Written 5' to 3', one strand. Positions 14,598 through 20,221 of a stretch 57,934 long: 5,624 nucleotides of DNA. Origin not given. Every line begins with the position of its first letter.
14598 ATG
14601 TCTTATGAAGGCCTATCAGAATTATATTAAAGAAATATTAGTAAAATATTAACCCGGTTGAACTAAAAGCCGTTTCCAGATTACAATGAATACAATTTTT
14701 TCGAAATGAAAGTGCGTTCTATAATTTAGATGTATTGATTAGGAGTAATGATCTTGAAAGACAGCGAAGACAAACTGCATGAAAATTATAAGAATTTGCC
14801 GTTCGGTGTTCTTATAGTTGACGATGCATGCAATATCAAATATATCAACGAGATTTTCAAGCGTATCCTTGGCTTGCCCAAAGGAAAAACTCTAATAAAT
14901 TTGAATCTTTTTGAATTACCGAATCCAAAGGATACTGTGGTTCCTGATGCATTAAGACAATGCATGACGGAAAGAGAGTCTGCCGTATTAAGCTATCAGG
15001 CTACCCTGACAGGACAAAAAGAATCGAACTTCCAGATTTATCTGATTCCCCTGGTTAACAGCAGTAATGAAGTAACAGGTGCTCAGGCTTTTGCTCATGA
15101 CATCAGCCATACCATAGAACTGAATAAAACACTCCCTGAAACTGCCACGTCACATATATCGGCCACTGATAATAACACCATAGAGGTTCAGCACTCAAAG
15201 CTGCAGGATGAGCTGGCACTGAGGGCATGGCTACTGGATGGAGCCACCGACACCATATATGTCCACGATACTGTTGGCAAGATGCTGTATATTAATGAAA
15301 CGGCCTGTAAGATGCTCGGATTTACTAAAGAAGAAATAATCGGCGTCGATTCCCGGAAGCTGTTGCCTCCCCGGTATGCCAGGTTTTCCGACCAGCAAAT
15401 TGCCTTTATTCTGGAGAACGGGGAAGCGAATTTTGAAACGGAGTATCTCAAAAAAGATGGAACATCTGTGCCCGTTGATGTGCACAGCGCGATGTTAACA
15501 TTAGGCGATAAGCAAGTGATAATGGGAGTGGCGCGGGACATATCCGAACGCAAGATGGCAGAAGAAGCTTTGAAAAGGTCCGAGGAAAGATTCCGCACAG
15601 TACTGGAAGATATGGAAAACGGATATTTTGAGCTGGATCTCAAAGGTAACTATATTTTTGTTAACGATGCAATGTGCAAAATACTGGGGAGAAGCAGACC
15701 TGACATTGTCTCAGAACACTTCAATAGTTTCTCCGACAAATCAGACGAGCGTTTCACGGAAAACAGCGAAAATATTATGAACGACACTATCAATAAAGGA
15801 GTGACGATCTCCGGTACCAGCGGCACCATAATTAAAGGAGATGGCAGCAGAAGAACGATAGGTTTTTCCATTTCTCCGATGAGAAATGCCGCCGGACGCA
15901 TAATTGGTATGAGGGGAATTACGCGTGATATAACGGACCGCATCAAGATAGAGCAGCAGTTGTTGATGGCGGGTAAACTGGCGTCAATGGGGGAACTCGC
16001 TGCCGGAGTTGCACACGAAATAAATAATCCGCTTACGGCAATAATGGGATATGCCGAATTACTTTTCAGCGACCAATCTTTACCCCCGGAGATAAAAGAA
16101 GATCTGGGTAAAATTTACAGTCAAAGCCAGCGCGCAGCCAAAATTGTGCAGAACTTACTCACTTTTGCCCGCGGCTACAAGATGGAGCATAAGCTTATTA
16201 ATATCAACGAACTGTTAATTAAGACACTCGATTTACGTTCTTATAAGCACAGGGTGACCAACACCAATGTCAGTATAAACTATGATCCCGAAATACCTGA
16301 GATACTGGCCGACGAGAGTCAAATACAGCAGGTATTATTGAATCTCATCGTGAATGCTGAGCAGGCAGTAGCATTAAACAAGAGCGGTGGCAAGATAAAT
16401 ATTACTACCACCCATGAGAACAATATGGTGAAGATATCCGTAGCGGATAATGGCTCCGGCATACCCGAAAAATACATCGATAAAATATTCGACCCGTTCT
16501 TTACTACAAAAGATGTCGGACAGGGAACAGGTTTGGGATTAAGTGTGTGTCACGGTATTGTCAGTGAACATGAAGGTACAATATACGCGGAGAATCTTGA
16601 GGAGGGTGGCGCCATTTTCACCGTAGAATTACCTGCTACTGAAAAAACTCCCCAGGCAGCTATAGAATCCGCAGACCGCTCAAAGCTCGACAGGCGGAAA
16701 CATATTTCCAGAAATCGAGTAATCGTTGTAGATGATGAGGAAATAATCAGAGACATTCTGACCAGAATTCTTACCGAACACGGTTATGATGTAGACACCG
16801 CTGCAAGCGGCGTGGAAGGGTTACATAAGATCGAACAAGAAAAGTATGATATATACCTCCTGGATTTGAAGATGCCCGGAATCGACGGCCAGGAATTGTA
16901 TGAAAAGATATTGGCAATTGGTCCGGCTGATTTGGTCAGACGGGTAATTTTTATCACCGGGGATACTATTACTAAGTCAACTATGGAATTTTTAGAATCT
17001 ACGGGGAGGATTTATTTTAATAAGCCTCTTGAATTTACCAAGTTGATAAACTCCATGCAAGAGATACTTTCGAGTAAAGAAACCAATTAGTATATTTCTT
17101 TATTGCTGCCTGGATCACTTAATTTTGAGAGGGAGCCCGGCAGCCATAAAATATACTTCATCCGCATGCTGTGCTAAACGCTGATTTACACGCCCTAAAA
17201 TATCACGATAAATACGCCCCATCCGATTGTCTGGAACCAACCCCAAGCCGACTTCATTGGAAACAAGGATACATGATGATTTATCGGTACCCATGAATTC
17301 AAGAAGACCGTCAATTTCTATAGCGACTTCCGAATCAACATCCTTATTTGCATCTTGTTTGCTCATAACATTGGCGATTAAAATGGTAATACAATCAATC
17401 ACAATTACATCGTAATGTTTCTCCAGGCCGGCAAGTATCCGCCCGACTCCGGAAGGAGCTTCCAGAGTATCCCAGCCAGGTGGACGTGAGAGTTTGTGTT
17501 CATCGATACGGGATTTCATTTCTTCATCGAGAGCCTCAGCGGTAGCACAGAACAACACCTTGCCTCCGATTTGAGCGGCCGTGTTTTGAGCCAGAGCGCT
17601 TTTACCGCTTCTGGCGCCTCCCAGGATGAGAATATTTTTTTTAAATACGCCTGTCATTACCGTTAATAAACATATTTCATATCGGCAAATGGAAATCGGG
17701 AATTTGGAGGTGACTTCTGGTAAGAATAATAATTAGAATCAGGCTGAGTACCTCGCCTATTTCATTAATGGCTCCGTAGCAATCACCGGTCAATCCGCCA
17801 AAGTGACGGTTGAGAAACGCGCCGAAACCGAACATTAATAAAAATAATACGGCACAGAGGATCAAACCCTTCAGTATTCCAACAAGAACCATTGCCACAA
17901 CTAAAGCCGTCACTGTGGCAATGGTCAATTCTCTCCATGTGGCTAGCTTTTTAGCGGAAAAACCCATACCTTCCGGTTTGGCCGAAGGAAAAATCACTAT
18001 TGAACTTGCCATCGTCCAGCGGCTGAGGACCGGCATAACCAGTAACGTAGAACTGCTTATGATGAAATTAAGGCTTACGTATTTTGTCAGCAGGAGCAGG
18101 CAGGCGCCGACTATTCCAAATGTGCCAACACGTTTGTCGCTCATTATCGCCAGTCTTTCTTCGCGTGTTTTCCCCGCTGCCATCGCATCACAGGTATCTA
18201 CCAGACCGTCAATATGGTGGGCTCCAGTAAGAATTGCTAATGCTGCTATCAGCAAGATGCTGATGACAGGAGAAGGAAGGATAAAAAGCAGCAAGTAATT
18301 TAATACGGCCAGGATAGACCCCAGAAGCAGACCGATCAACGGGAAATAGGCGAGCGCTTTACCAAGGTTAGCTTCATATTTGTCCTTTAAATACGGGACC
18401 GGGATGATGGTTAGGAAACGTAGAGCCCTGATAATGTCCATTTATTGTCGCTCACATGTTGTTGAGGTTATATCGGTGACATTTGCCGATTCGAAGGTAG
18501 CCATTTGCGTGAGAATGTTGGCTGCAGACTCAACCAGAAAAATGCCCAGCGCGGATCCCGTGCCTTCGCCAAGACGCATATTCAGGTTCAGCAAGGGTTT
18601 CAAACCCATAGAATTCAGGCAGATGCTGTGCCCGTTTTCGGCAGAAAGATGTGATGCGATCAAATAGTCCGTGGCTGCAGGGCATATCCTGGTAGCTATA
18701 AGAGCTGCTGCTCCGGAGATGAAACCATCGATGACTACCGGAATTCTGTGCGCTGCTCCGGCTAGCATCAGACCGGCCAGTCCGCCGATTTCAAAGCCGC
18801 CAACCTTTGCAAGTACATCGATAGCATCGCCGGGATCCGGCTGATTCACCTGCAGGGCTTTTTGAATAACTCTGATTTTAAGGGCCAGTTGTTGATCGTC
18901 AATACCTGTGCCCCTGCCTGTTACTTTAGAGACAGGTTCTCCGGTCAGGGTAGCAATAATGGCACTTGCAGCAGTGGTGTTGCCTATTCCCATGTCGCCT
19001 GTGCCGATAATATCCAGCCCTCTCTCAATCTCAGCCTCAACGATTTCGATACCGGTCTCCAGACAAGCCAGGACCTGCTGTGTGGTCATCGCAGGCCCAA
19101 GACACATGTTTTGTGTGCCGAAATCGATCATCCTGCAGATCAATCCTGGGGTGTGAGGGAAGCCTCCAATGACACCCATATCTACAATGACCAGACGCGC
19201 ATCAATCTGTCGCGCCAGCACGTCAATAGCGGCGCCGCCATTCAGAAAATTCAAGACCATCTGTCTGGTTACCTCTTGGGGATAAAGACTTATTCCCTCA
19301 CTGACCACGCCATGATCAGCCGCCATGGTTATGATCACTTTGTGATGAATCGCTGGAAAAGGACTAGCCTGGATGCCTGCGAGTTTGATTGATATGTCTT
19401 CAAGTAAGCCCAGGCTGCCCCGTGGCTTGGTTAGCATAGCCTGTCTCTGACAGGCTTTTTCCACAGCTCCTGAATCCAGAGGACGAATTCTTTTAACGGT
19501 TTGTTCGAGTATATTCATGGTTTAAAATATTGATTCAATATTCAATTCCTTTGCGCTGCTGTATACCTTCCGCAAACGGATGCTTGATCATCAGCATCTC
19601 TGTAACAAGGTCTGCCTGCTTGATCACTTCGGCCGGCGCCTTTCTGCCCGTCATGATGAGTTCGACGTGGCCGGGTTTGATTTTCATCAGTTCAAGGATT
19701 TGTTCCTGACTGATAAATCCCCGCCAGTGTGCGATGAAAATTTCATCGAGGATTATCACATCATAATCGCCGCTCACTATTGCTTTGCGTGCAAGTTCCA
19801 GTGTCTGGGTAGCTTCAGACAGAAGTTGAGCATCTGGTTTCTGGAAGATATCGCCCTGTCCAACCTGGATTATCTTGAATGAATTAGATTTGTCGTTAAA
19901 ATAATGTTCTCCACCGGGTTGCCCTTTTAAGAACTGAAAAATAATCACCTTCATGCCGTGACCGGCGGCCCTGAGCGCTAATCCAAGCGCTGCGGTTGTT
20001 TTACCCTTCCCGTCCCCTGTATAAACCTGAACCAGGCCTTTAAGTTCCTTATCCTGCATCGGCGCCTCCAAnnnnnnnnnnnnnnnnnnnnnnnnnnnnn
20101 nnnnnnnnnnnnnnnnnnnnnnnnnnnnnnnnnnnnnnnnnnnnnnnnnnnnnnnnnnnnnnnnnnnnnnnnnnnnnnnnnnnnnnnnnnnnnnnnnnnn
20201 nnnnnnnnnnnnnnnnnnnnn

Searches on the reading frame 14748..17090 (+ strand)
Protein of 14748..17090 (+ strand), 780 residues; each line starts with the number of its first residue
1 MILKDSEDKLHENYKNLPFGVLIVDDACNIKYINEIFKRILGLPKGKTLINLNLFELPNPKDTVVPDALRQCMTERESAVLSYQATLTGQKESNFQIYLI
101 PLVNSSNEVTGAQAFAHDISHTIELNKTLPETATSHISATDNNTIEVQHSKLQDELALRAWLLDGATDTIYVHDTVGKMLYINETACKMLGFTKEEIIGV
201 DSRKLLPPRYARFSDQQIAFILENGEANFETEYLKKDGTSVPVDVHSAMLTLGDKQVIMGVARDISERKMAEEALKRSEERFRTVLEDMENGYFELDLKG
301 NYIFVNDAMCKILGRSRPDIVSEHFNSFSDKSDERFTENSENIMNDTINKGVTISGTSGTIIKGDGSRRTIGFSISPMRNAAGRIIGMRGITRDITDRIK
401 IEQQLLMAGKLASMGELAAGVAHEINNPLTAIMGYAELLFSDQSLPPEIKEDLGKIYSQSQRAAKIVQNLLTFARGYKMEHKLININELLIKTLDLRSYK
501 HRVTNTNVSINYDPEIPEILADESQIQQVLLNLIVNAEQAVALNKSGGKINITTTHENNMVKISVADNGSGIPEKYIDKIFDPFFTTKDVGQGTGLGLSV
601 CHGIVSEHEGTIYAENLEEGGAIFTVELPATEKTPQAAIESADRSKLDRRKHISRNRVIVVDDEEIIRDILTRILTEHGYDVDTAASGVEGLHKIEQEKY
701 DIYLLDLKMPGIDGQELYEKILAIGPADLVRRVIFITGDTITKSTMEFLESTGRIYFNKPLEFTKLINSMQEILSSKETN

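Call 6: search_protein_families(library=pfam, proteins=[window:14748-17090:+], max_evalue=0.01)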
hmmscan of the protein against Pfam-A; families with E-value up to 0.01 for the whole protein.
window:14748-17090:+ (780 aa): 11 families
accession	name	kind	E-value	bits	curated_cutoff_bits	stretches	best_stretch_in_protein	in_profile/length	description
PF13426.13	PAS_9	-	4.4e-34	117.3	27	3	169-267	3-103/103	PAS domain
PF00989.32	PAS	-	3e-33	114.7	22.6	3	162-265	6-113/113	PAS fold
PF08448.16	PAS_4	-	1.5e-27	96.4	23.1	3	164-269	2-109/110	PAS fold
PF02518.31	HATPase_c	-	1.1e-25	90.7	26.4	1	522-631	2-110/111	Histidine kinase-, DNA gyrase B-, and HSP90-like ATPase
PF00072.30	Response_reg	-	2.1e-21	76.6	30.2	1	658-769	1-109/111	Response regulator receiver domain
PF00512.31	HisKA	-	1.1e-18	67.4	26.9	1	414-475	2-62/66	His Kinase A (phospho-acceptor) domain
PF13188.13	PAS_8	-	1.8e-18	66.2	21.8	2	280-333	1-55/65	PAS domain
PF08447.18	PAS_3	-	1.5e-10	41.6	25.6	1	180-248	2-73/89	PAS fold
PF14501.12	HATPase_c_5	-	0.00026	21.3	22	1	526-616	6-90/102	GHKL domain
PF13589.12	HATPase_c_3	-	0.00067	20.1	25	1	527-582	4-55/137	Histidine kinase-, DNA gyrase B-, and HSP90-like ATPase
PF05524.18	PEP-utilisers_N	-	0.0022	18.6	24.4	0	245-294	70-118/121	PEP-utilising enzyme, N-terminal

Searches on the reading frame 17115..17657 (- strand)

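Call 6: search_protein_families(library=pfam, proteins=[window:17115-17657:-], max_evalue=0.01)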
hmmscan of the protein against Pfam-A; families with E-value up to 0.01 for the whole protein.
window:17115-17657:- (180 aa): 2 families
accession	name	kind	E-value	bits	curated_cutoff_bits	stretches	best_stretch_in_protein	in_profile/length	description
PF02283.22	CobU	-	1.8e-57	194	27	1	9-179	1-168/168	Cobinamide kinase / cobinamide phosphate guanyltransferase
PF13479.12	AAA_24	-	0.00021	21.6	27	1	6-106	2-89/195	AAA domain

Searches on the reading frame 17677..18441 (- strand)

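Call 6: search_protein_families(library=pfam, proteins=[window:17677-18441:-], max_evalue=0.01)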
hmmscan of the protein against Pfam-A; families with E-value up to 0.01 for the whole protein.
window:17677-18441:- (254 aa): 1 family
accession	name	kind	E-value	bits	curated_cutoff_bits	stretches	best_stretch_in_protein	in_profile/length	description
PF02654.20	CobS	-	9e-56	189.7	23.2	1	6-234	1-206/207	Cobalamin-5-phosphate synthase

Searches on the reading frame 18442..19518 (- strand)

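Call 6: search_protein_families(library=pfam, proteins=[window:18442-19518:-], max_evalue=0.01)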
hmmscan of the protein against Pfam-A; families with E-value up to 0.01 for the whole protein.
window:18442-19518:- (358 aa): 1 family
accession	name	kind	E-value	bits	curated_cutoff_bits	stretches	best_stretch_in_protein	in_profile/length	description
PF02277.22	DBI_PRT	-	5.4e-134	447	22.6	1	11-347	1-329/329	Phosphoribosyltransferase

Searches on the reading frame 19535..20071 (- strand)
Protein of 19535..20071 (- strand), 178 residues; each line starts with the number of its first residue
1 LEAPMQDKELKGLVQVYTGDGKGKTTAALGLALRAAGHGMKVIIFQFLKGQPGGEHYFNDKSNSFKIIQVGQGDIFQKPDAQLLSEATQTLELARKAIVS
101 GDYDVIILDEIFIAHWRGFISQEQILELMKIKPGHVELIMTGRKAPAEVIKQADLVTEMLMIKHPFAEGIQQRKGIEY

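Call 6: search_protein_families(library=pfam, proteins=[window:19535-20071:-], max_evalue=0.01)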
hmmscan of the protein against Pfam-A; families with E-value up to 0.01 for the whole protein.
window:19535-20071:- (178 aa): 1 family
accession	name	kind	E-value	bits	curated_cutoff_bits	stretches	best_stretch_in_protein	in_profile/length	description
PF02572.21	CobA_CobO_BtuR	-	2.2e-58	197.7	25.7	1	11-178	2-172/172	ATP:corrinoid adenosyltransferase BtuR/CobO/CobP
